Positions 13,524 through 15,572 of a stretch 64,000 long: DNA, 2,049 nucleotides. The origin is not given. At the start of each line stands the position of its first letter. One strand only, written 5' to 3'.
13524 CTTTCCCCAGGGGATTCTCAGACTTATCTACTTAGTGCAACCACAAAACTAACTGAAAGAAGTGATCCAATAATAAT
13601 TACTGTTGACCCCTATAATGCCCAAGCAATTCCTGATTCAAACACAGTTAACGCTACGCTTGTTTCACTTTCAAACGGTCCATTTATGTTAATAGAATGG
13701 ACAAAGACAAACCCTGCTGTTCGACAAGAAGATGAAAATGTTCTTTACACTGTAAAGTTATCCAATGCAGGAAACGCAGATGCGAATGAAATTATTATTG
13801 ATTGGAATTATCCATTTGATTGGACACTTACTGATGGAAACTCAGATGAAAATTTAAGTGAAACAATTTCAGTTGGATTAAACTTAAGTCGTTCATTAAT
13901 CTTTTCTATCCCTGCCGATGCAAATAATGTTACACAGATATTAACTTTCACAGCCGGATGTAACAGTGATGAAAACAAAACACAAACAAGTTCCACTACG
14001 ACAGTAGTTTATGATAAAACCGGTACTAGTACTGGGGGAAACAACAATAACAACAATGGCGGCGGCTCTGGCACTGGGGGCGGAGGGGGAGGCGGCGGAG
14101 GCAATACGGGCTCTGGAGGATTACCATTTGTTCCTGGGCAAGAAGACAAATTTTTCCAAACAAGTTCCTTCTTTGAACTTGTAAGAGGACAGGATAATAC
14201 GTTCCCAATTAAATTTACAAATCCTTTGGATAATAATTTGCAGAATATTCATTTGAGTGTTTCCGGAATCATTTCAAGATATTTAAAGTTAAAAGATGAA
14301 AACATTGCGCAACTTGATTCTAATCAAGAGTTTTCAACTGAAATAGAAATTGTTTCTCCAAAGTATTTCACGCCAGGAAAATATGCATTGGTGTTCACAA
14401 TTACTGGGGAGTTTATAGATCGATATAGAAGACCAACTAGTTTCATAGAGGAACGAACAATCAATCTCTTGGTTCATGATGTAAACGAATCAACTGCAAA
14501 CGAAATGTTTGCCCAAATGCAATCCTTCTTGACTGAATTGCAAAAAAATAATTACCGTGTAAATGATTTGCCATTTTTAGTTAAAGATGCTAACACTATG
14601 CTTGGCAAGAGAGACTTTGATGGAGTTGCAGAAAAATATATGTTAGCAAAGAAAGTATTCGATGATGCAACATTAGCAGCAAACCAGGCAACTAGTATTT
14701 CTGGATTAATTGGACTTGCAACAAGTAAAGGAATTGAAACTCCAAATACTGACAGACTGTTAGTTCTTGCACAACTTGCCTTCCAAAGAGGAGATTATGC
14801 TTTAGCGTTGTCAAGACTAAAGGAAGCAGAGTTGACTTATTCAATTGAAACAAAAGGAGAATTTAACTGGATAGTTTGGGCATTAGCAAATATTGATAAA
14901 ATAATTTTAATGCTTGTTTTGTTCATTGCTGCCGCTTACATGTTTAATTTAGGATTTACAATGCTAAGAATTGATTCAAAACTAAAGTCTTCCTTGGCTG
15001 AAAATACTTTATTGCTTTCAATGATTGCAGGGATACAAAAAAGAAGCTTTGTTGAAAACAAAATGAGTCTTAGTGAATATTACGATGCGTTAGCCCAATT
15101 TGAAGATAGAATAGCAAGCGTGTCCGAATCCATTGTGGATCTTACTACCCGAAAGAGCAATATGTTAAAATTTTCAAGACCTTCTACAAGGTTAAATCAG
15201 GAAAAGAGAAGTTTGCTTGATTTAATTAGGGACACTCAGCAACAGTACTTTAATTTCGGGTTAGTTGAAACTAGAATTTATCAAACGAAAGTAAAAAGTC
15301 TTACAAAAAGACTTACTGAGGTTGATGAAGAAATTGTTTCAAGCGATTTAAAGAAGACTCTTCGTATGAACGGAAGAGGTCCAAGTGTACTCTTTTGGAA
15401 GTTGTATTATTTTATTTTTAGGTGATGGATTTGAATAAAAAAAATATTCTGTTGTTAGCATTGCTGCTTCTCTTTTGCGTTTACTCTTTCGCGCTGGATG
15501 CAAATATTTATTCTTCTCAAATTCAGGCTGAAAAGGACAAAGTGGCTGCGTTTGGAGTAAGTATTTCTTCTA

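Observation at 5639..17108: Giant LamG adhesin + bitopic coiled-coil partner + KaiC-like ATPase, divergent from a 7TM-DUF835 sensor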

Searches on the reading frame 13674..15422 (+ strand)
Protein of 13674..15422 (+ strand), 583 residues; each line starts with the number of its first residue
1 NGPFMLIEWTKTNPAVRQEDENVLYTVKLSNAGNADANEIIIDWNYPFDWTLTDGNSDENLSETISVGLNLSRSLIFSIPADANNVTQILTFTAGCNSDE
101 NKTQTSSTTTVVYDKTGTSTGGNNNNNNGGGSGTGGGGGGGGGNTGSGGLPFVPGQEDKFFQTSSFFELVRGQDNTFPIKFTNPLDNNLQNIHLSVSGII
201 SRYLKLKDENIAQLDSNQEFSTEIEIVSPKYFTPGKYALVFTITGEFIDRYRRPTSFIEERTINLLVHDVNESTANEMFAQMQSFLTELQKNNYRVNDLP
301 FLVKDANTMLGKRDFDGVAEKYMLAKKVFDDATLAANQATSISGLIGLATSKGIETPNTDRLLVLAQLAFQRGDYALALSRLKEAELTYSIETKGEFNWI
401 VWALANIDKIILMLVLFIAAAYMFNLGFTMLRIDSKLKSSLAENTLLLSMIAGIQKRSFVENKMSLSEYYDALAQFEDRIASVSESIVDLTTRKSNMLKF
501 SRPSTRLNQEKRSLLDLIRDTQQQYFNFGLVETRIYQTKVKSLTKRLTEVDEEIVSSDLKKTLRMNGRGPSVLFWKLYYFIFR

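Call 86: predict_structure(alignment_id=A3)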
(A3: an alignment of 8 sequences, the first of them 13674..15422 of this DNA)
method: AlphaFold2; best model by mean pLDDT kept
length: 583 residues; sequences in the alignment: 8
mean_pLDDT: 74.5   pTM: 0.39
mean pLDDT of the five models: 74.5, 69.8, 67.8, 67.8, 64.5
residues with pLDDT >= 90: 67; 70-90: 354; 50-70: 121; < 50: 41
segments of 3 or more residues with pLDDT < 50: 58-63, 118-148
pLDDT, mean of each block of 10 residues (from residue 1): 66 72 77 56 66 59 56 75 68 65 74 58 29 27 37 66 70 77 78 82 81 78 77 81 82 80 84 92 92 84 91 89 93 92 88 83 92 89 89 64 69 82 83 87 84 81 80 80 81 71 69 77 72 67 78 75 68 70 56
secondary structure, 60 per line:
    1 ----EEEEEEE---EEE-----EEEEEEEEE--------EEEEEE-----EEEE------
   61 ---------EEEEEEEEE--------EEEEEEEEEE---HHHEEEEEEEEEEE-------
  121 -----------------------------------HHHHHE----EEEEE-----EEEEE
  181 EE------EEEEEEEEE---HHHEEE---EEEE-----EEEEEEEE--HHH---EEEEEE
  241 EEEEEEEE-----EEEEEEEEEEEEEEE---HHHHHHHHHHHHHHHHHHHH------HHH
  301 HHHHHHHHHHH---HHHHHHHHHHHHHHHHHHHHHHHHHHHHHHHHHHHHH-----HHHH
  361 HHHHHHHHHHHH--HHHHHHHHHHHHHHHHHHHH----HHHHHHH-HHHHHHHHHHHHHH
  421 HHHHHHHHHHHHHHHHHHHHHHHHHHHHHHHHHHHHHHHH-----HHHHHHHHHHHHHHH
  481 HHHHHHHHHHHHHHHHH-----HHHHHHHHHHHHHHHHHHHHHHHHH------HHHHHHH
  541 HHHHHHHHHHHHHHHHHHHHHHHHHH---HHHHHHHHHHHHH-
elements in order: E5-11 E15-17 E23-31 E40-45 E51-54 E70-78 E87-96 E103-113 H156-160 E166-170 E176-182 E189-197 E204-206 E210-213 E219-226 E235-248 E254-268 H272-291 H298-311 H315-351 H357-372 H375-394 H399-405 H407-460 H466-497 H503-527 H534-566 H570-582

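Call 89: search_protein_families(library=padloc, proteins=[window:13674-15422:+], max_evalue=0.001)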
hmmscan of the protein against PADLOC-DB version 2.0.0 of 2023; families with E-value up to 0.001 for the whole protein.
window:13674-15422:+ (583 aa): 0 families

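Call 90: fold_search(model_id=the predicted structure, library=pdb)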
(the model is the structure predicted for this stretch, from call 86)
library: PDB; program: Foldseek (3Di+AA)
matches with E <= 10: 1125; with E <= 0.001: 55
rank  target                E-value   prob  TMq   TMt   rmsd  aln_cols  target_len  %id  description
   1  9iv8                  3.1e-06  1.00  0.14  0.12  30.7       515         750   10  Cryo-EM structure of human NCX1 in PIP2 diC8 bound state (released 2025-03-19)
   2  7sqc_2B               4.6e-06  1.00  0.14  0.11  22.7       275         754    8  Ciliary C1 central pair apparatus isolated from Chlamydomonas reinhardtii (released 2022-04-13)
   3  8sgt_A                4.9e-06  1.00  0.14  0.12  30.4       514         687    8  Cryo-EM structure of human NCX1 in Ca2+ bound, activated state (group II in the presence of 0.5 mM Ca2+) (released 2023-10-11)
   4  4kkp_B                5.6e-06  1.00  0.15  0.34  14.5       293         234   10  Crystal structure of Vibrio cholerae RbmA (crystal form 2) (released 2013-05-22)
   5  8sgj_A                6.9e-06  1.00  0.14  0.11  29.7       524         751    8  Cryo-EM structure of human NCX1 in apo inactivated state (released 2023-10-11)
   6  7sqc_2A               8.0e-06  1.00  0.14  0.11  22.7       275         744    8  Ciliary C1 central pair apparatus isolated from Chlamydomonas reinhardtii (released 2022-04-13)
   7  4kkq_A                8.0e-06  1.00  0.13  0.28  14.8       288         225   11  Crystal structure of Vibrio cholerae RbmA (crystal form 1) (released 2013-05-22)
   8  4be6_A                8.8e-06  1.00  0.14  0.32  14.7       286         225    9  V. cholera biofilm scaffolding protein RbmA (released 2013-12-18)
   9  3us9                  1.9e-05  1.00  0.15  0.32  22.0       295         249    8  Crystal Structure of the NCX1 Intracellular Tandem Calcium Binding Domains(CBD12) (released 2012-07-11)
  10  4kkr_A                2.1e-05  1.00  0.14  0.32  14.6       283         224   10  Crystal structure of Vibrio cholerae RbmA (crystal form 3) (released 2013-05-22)
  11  4kkp_A                2.9e-05  1.00  0.15  0.33  14.4       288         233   10  Crystal structure of Vibrio cholerae RbmA (crystal form 2) (released 2013-05-22)
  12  4be5_A                3.6e-05  1.00  0.13  0.30  14.8       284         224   10  V. cholera biofilm scaffolding protein RbmA (released 2013-12-18)
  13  5g50_B                3.8e-05  1.00  0.14  0.31  14.9       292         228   10  Vibrio cholerae scaffolding protein RbmA in complex with magnesium. (released 2017-11-29)
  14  9ijj_4H               4.1e-05  1.00  0.13  0.03  25.9       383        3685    8  In situ structure of the central apparatus in mouse sperm axoneme. (released 2025-06-04)
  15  4kkq_B                5.6e-05  1.00  0.15  0.36  14.4       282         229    9  Crystal structure of Vibrio cholerae RbmA (crystal form 1) (released 2013-05-22)
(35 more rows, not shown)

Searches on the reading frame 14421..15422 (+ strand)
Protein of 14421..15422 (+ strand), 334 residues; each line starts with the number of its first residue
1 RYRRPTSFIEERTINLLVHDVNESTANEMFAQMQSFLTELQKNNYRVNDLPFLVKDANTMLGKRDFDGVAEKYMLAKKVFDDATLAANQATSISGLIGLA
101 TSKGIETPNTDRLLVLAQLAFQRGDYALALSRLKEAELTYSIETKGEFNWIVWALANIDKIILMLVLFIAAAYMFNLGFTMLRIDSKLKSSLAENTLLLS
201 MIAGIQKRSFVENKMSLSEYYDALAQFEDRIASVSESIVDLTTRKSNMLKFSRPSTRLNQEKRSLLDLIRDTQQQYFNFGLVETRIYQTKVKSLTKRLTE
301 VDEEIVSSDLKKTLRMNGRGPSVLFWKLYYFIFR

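Call 28: find_homologous_proteins(query=window:14421-15422:+, max_evalue=0.01)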
Query seq(334 aa) (334 aa): 7 proteins with E <= 0.01 among 3696 candidates.
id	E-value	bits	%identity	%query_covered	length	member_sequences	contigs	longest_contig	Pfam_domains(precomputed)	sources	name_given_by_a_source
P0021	1.1e-124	434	59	99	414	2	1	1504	-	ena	-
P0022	3.3e-121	423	60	100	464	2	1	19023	-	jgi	jgi:tetratricopeptide (TPR) repeat protein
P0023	3.7e-110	386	56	95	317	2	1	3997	-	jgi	jgi:tetratricopeptide (TPR) repeat protein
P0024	8.8e-97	342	50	100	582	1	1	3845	PF10633.16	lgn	-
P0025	8.0e-84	300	48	97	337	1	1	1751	-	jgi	-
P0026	1.1e-75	273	45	96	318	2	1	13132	-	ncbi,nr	ncbi:MAG: hypothetical protein HN878_01475 [Candidatus Diapherotrites archaeon]|nr:hypothetical prot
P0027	7.2e-59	218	47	75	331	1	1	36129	-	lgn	-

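Call 29: find_encoding_contigs(protein=P0026, flank=10000, max_places=3)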
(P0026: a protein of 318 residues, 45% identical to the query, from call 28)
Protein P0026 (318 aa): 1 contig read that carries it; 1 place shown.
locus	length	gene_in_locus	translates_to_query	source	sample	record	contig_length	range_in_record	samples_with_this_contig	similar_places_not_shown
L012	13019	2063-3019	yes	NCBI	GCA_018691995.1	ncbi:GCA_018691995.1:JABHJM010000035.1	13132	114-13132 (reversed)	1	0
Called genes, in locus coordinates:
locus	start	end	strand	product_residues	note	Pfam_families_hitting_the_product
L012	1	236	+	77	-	PF14890:Intein_splicing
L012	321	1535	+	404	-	PF13173:AAA_14, PF13635:DUF4143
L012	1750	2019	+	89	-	-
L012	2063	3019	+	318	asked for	-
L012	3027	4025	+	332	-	-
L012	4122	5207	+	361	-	PF00348:polyprenyl_synt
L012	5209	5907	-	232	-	-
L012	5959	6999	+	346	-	PF01070:FMN_dh, PF01645:Glu_synthase (faint), PF01070:FMN_dh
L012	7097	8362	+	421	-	PF14691:Fer4_20, PF01262:AlaDh_PNT_C (faint), PF01946:Thi4 (weak), PF01266:DAO (faint), PF07992:Pyr_redox_2, PF13450:NAD_binding_8, PF13738:Pyr_redox_3, PF00070:Pyr_redox, +4 more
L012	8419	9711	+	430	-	PF00368:HMG-CoA_red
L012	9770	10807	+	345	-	PF01154:HMG_CoA_synt_N (weak), PF08540:HMG_CoA_synt_C (faint), PF08541:ACP_syn_III_C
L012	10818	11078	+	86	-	-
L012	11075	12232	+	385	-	PF00108:Thiolase_N, PF22691:Thiolase_C_1, PF02803:Thiolase_C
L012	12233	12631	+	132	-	PF01796:OB_ChsH2_C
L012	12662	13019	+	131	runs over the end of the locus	-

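Call 30: find_encoding_contigs(protein=P0027, flank=10000, max_places=3)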
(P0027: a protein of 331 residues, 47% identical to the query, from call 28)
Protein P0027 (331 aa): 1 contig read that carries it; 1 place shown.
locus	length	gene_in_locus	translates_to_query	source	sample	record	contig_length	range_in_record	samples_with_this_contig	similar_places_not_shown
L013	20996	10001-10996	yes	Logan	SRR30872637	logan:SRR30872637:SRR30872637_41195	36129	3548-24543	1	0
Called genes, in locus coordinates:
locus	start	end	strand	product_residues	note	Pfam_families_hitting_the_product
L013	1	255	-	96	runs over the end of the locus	-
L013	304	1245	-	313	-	PF01037:AsnC_trans_reg (faint)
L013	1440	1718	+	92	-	-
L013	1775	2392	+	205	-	-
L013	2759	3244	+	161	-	PF00004:AAA (weak), PF00406:ADK (faint), PF01712:dNK (faint), PF13207:AAA_17 (weak), PF13238:AAA_18, PF13671:AAA_33 (faint)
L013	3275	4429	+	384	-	-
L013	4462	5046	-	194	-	-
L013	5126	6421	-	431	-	-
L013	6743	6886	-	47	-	-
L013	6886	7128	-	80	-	PF26688:RHH_12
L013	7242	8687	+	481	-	PF01368:DHH, PF21763:DHH_CID, PF02272:DHHA1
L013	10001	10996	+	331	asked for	-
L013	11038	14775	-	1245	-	-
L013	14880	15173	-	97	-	-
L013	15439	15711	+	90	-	PF05239:PRC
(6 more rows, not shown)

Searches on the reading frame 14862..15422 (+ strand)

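Call 6: search_protein_families(library=pfam, proteins=[window:14862-15422:+], max_evalue=10)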
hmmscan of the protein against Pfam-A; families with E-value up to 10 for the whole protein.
seq(187 aa): 2 families
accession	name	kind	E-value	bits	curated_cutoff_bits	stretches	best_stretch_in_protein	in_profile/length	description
PF16591.11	HBM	-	0.029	14.2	29.8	1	38-117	169-248/254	Helical bimodular sensor domain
PF25450.1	Rab11-FIP3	-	0.15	12.8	31.9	1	77-129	56-105/125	Rab11-FIP3-like domain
